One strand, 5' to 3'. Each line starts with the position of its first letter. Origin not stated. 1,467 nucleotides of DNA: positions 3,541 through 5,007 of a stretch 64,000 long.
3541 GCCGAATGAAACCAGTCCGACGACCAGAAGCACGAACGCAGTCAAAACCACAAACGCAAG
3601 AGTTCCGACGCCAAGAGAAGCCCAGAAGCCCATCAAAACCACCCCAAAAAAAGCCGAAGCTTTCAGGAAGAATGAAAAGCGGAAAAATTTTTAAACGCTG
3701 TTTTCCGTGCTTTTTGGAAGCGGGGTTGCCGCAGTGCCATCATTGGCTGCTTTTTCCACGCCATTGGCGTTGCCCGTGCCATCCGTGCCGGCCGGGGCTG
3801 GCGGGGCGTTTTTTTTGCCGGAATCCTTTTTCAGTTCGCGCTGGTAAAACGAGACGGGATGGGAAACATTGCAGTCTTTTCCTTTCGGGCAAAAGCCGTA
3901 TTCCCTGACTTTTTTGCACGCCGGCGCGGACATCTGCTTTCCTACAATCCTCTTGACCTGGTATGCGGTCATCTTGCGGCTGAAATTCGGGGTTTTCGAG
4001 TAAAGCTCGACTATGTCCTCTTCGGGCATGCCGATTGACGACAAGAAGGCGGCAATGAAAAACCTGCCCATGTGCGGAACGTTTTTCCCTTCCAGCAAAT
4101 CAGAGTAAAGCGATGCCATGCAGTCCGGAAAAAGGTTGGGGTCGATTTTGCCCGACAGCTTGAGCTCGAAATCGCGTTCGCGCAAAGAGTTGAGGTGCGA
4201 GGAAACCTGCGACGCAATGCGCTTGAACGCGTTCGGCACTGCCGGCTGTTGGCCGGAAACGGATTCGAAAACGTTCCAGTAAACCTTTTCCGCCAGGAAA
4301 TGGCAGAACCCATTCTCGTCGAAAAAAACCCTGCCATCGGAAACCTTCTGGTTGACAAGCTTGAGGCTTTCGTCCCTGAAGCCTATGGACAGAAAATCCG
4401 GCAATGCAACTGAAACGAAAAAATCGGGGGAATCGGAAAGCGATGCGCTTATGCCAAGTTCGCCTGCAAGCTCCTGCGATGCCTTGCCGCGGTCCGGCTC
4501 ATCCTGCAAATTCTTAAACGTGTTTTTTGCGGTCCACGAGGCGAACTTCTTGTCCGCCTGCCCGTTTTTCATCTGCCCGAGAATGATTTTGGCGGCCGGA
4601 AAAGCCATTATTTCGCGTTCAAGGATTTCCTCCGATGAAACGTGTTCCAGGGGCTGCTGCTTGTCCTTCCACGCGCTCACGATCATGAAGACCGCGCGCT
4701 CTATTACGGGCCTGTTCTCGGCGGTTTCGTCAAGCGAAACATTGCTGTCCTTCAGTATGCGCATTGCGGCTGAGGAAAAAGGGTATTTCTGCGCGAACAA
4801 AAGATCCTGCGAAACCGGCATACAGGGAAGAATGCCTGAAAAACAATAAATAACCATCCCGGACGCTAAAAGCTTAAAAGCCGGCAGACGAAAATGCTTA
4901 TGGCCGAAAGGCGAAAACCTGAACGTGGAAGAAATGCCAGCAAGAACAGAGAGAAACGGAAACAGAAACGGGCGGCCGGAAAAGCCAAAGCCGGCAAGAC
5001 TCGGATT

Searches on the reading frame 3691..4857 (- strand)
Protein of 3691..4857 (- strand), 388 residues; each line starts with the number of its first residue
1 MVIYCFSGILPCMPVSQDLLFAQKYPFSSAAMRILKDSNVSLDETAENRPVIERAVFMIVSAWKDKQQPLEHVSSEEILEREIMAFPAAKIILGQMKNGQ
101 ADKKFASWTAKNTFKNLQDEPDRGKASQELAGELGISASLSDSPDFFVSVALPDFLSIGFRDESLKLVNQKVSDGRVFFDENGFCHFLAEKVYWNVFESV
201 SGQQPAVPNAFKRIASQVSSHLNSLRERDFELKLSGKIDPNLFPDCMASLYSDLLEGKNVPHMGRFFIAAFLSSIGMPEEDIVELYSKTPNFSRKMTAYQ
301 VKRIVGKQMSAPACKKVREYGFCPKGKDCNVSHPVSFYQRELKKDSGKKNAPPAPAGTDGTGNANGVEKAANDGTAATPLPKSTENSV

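Call 3: search_protein_families(library=pfam, proteins=[window:3691-4857:-], max_evalue=0.01)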
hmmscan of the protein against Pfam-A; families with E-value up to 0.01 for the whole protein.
window:3691-4857:- (388 aa): 1 family
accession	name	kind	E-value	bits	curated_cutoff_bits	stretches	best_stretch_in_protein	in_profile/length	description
PF04104.19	DNA_primase_lrg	-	3.5e-20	72.9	22.4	1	162-325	17-206/266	Eukaryotic and archaeal DNA primase, large subunit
